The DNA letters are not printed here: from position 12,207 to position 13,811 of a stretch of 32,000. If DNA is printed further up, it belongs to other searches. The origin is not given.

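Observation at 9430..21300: A ~12 kb accessory island between dcd and rpmH combines a phosphonate-biosynthesis core with sulfation and oxidative/amino/methyl tailoring genes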

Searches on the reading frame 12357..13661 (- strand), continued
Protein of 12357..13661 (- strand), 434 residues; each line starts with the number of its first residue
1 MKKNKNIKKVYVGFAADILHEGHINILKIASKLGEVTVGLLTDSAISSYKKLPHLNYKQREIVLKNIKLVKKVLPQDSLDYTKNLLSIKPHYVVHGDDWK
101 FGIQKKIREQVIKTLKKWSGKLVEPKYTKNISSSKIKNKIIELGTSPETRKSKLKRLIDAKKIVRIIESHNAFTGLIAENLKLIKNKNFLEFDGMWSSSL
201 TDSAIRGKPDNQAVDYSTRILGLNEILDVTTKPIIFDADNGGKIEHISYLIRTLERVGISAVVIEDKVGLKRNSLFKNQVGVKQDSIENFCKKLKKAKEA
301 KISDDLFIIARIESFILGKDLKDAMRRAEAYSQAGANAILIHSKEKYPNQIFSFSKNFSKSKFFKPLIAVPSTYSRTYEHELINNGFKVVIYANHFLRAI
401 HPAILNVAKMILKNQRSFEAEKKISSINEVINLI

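Call 24: search_dna_similar(query=L010:5301-7118:+, collection=phages, mode=protein, max_rows=15)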
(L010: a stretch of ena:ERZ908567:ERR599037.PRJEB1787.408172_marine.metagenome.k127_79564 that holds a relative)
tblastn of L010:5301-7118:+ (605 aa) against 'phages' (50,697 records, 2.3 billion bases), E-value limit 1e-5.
Records with a match: 269; places in all: 269; records where one place covers at least 80% of the query: 0.
Best place of each record, by identity: <60% 269.
By first word of the organism name: Mycobacterium 159; Clostridium 32; Gordonia 24; Bacteriophage 19; Arthrobacter 15; Fromanvirus 4; Bacillus 4; Salmonella 3; Listeria 3; Acinetobacter 2; and 4 more.
By host as written in the record: Mycobacterium smegmatis mc2 155 108; Mycobacterium smegmatis mc#155 31; Clostridium sporogenes ATCC-15579 30; - 29; Gordonia terrae 3612 23; Arthrobacter sp. ATCC 21022 15; Mycobacterium smegmatis mc2155 5; Mycobacterium tuberculosis; Mycobacterium smegmatis 5; and 15 more.
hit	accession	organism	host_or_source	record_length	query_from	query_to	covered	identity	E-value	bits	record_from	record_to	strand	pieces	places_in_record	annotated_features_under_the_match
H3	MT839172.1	Bacteriophage sp.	human fecal samples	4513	201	552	58%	25.5%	7e-9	65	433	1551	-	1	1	record has no annotation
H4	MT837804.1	Bacteriophage sp.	human fecal samples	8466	199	553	59%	24.8%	2e-14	83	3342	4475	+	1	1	record has no annotation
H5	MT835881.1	Bacteriophage sp.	human fecal samples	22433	204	553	58%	24.2%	1e-11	74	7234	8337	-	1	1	record has no annotation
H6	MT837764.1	Bacteriophage sp.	human fecal samples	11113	205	582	62%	22.1%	3e-7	60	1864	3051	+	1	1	record has no annotation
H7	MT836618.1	Bacteriophage sp.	human fecal samples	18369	303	573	45%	27.6%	5e-14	82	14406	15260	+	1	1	record has no annotation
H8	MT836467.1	Bacteriophage sp.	human fecal samples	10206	311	565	42%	26.3%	2e-9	67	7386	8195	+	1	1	record has no annotation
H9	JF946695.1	Mycobacterium phage SWU1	Mycobacterium smegmatis mc2 155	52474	313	562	41%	26.7%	1e-7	61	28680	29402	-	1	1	DNA polymerase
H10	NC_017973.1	Mycobacterium phage SWU1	Mycobacterium smegmatis mc2 155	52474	313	562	41%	26.7%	1e-7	61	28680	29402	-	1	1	DNA polymerase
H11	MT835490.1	Bacteriophage sp.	human fecal samples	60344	311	563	42%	26.3%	1e-12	77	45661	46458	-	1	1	record has no annotation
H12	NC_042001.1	Arthrobacter phage Molivia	Arthrobacter sp. ATCC 21022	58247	304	558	42%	26.0%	1e-7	61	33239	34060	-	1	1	56: DNA polymerase I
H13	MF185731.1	Arthrobacter phage Molivia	Arthrobacter sp. ATCC 21022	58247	304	558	42%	26.0%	1e-7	61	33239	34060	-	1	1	56: DNA polymerase I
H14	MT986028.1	Arthrobacter phage Thunderclap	Arthrobacter sp. ATCC 21022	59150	304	558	42%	26.0%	4e-7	59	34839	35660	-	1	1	54: DNA polymerase I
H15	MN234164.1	Arthrobacter phage Yeezus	Arthrobacter sp. ATCC 21022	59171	304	558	42%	26.0%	4e-7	59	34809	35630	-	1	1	55: DNA polymerase I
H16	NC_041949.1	Arthrobacter phage Amigo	Arthrobacter sp. ATCC 21022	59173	304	558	42%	26.0%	4e-7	59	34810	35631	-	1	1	55: DNA polymerase I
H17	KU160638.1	Arthrobacter phage Amigo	Arthrobacter sp. ATCC 21022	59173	304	558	42%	26.0%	4e-7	59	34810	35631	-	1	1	55: DNA polymerase I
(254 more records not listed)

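Call 36: find_encoding_contigs(protein=P0058, flank=10000, max_places=3)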
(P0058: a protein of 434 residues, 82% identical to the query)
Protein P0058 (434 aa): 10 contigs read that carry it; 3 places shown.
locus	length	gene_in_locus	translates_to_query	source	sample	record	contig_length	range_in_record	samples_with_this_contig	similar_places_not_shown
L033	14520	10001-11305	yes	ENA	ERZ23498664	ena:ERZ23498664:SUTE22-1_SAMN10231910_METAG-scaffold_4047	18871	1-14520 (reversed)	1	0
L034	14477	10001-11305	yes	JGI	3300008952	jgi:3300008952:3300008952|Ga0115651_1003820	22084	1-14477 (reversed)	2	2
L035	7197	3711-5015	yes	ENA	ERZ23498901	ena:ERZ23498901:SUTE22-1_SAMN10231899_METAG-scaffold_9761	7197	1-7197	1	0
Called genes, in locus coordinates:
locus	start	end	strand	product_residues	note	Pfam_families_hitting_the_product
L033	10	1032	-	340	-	PF01073:3Beta_HSD, PF01370:Epimerase, PF02719:Polysacc_synt_2, PF04321:RmlD_sub_bind, PF07993:NAD_binding_4 (faint), PF16363:GDP_Man_Dehyd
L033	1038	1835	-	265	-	PF13489:Methyltransf_23, PF13847:Methyltransf_31, PF08241:Methyltransf_11, PF08242:Methyltransf_12, PF13649:Methyltransf_25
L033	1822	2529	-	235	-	PF02348:CTP_transf_3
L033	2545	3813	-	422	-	PF02826:2-Hacid_dh_C (faint), PF03446:NAD_binding_2 (weak), PF03721:UDPG_MGDP_dh_N (weak), PF03807:F420_oxidored (weak), PF03721:UDPG_MGDP_dh_N, PF00984:UDPG_MGDP_dh, PF03720:UDPG_MGDP_dh_C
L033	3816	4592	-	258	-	PF00535:Glycos_transf_2, PF10111:Glyco_tranf_2_2, PF13641:Glyco_tranf_2_3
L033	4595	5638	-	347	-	PF03102:NeuB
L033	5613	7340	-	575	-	PF00664:ABC_membrane, PF00005:ABC_tran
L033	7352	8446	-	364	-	PF00685:Sulfotransfer_1 (weak), PF13469:Sulfotransfer_3 (weak)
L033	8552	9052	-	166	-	-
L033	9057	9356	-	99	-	PF02002:TFIIE_alpha, PF13412:HTH_24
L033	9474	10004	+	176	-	PF01583:APS_kinase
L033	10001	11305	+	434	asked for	PF01467:CTP_transf_like, PF13714:PEP_mutase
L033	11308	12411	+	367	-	PF02776:TPP_enzyme_N, PF02775:TPP_enzyme_C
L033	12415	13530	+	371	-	PF00465:Fe-ADH, PF13685:Fe-ADH_2 (faint), PF25137:ADH_Fe_C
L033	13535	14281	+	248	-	PF05721:PhyH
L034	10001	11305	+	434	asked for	PF01467:CTP_transf_like, PF13714:PEP_mutase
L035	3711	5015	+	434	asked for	PF01467:CTP_transf_like, PF13714:PEP_mutase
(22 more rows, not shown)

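Call 37: find_encoding_contigs(protein=P0071, flank=10000, max_places=2)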
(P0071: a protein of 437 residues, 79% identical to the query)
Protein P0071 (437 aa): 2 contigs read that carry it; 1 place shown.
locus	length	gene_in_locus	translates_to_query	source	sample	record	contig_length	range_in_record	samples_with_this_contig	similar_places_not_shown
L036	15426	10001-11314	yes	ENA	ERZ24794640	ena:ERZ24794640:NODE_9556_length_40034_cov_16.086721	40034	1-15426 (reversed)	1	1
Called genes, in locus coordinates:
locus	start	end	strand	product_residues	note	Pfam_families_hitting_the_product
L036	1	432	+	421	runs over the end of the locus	PF06689:zf-C4_ClpX, PF00493:MCM (faint), PF05496:RuvB_N (weak), PF01078:Mg_chelatase (faint), PF00004:AAA, PF07724:AAA_2, PF07728:AAA_5 (weak), PF10431:ClpB_D2-small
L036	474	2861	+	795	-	PF02190:LON_substr_bdg, PF08298:AAA_PrkA (weak), PF00004:AAA, PF07728:AAA_5, PF22667:Lon_lid, PF05362:Lon_C, PF13541:ChlI (weak)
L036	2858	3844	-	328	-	-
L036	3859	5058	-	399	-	PF01041:DegT_DnrJ_EryC1, PF01212:Beta_elim_lyase (faint), PF01053:Cys_Met_Meta_PP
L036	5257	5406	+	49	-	PF19451:DUF5989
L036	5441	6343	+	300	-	PF01209:Ubie_methyltran (faint), PF13489:Methyltransf_23, PF13847:Methyltransf_31, PF08241:Methyltransf_11, PF08242:Methyltransf_12, PF13649:Methyltransf_25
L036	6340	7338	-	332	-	-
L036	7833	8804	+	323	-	-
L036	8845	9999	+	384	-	PF04464:Glyphos_transf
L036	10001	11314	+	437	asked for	PF01467:CTP_transf_like, PF13714:PEP_mutase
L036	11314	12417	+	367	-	PF02776:TPP_enzyme_N, PF02775:TPP_enzyme_C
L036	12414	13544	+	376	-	PF00465:Fe-ADH, PF13685:Fe-ADH_2 (faint), PF25137:ADH_Fe_C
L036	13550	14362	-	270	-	PF05721:PhyH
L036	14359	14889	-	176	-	PF01583:APS_kinase, PF13207:AAA_17 (weak)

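Call 53: find_related_loci(query=L010:5301-7118:+, collection=viral_contigs, flank=10000)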
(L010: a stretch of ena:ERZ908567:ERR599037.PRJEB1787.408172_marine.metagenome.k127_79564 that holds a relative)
Query L010:5301-7118:+ (605 aa) in viral_contigs; peptide patterns used: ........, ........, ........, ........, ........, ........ (x = any residue, [..] = any of these).
30 stretches matched a pattern, but none encodes a relative of the query by tblastn (E <= 1e-3).

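Call 67: find_encoding_contigs(protein=P0120, flank=10000, max_places=2)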
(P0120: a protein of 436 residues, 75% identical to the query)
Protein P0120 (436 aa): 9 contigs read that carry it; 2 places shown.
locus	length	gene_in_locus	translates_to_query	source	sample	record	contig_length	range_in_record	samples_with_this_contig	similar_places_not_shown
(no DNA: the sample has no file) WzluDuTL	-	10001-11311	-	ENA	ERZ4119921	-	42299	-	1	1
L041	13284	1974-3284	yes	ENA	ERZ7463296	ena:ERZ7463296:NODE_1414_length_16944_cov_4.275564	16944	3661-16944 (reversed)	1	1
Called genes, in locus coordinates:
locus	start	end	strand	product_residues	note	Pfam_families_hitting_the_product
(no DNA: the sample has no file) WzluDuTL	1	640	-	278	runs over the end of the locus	PF13292:DXP_synthase_N, PF00456:Transketolase_N, PF00676:E1_dh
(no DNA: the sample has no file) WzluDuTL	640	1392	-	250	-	PF00106:adh_short, PF08659:KR, PF23441:SDR (weak), PF13561:adh_short_C2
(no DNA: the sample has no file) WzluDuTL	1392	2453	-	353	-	PF13353:Fer4_12, PF04055:Radical_SAM, PF13186:SPASM (weak)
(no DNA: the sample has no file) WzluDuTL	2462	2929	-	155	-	PF07977:FabA, PF22818:ApeI-like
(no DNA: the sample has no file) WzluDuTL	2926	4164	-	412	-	PF05893:LuxC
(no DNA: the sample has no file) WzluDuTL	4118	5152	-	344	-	PF04443:LuxE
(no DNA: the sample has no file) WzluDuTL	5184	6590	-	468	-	PF00501:AMP-binding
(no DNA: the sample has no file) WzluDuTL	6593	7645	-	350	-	PF03102:NeuB, PF08666:SAF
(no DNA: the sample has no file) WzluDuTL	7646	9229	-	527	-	PF04101:Glyco_tran_28_C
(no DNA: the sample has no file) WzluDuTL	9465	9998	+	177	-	PF01583:APS_kinase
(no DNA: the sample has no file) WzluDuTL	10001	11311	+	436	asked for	PF01467:CTP_transf_like, PF13714:PEP_mutase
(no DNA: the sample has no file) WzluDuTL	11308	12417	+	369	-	PF02776:TPP_enzyme_N, PF02775:TPP_enzyme_C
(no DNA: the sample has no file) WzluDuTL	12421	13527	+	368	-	PF00465:Fe-ADH, PF13685:Fe-ADH_2 (weak), PF25137:ADH_Fe_C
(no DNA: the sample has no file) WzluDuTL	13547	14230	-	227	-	PF02348:CTP_transf_3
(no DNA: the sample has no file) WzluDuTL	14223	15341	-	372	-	PF02350:Epimerase_2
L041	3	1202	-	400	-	?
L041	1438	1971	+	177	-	PF01583:APS_kinase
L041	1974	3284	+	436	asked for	PF01467:CTP_transf_like, PF13714:PEP_mutase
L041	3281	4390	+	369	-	PF02776:TPP_enzyme_N, PF02775:TPP_enzyme_C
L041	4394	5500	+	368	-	PF00465:Fe-ADH, PF13685:Fe-ADH_2 (weak), PF25137:ADH_Fe_C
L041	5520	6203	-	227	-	PF02348:CTP_transf_3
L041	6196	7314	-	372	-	PF02350:Epimerase_2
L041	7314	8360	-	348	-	PF03102:NeuB, PF08666:SAF (weak)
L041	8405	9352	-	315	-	PF01408:GFO_IDH_MocA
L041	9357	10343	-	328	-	PF01408:GFO_IDH_MocA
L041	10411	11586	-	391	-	-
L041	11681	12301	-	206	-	PF00117:GATase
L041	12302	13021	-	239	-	PF00977:His_biosynth, PF01207:Dus (faint), PF05690:ThiG (faint)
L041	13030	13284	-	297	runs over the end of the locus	PF00248:Aldo_ket_red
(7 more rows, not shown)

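Call 70: list_cluster_members(proteins=[P0001, P0241, P0026])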
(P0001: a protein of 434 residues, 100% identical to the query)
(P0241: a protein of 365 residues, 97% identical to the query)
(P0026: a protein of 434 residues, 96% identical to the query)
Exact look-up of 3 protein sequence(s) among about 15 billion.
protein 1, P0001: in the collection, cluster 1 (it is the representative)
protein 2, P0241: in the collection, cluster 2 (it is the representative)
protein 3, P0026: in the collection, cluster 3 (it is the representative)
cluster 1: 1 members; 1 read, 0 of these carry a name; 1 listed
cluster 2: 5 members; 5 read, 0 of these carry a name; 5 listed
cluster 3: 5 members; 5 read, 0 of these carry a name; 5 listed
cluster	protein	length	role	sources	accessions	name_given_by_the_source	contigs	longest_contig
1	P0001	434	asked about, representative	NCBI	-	-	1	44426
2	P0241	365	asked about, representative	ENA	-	-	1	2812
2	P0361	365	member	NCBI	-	-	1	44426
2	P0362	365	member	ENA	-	-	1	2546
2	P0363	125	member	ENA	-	-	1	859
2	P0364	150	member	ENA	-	-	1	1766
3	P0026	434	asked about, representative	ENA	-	-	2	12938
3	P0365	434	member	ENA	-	-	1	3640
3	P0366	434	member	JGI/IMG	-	-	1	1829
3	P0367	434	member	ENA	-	-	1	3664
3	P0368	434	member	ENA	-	-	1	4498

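Call 75: find_encoding_contigs(protein=P0108, flank=10000, max_places=2)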
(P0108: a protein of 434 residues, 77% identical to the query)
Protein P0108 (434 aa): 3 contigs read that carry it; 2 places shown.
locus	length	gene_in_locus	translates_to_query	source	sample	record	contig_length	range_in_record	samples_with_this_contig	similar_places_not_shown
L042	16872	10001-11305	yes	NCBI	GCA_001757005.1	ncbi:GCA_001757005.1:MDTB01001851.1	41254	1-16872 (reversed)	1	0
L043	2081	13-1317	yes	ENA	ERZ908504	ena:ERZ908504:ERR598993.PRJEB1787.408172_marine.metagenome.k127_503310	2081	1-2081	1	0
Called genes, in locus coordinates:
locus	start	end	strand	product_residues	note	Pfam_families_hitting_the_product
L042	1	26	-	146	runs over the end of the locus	PF16254:DUF4910, PF09940:DUF2172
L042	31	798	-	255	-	PF05050:Methyltransf_21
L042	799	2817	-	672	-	PF02348:CTP_transf_3, PF00202:Aminotran_3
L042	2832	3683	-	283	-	PF00248:Aldo_ket_red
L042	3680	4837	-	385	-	PF01041:DegT_DnrJ_EryC1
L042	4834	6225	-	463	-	PF16254:DUF4910, PF09940:DUF2172, PF04389:Peptidase_M28 (weak)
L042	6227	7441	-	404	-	PF00685:Sulfotransfer_1, PF13469:Sulfotransfer_3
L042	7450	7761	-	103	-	PF01047:MarR (weak), PF02002:TFIIE_alpha (weak), PF13412:HTH_24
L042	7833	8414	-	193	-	PF00551:Formyl_trans_N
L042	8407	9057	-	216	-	PF01182:Glucosamine_iso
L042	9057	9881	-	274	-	PF05721:PhyH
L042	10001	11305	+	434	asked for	PF01467:CTP_transf_like, PF13714:PEP_mutase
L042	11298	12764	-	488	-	-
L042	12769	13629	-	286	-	PF00106:adh_short (weak), PF01073:3Beta_HSD, PF01370:Epimerase, PF02719:Polysacc_synt_2, PF04321:RmlD_sub_bind, PF05368:NmrA, PF13460:NAD_binding_10, PF16363:GDP_Man_Dehyd, +1 more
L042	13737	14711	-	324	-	PF01073:3Beta_HSD, PF01370:Epimerase, PF02719:Polysacc_synt_2, PF04321:RmlD_sub_bind, PF13460:NAD_binding_10, PF16363:GDP_Man_Dehyd, PF07993:NAD_binding_4 (weak)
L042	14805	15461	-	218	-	PF02348:CTP_transf_3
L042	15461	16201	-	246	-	PF00106:adh_short, PF01370:Epimerase (faint), PF08659:KR, PF13561:adh_short_C2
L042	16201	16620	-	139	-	PF07883:Cupin_2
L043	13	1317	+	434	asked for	PF01467:CTP_transf_like, PF13714:PEP_mutase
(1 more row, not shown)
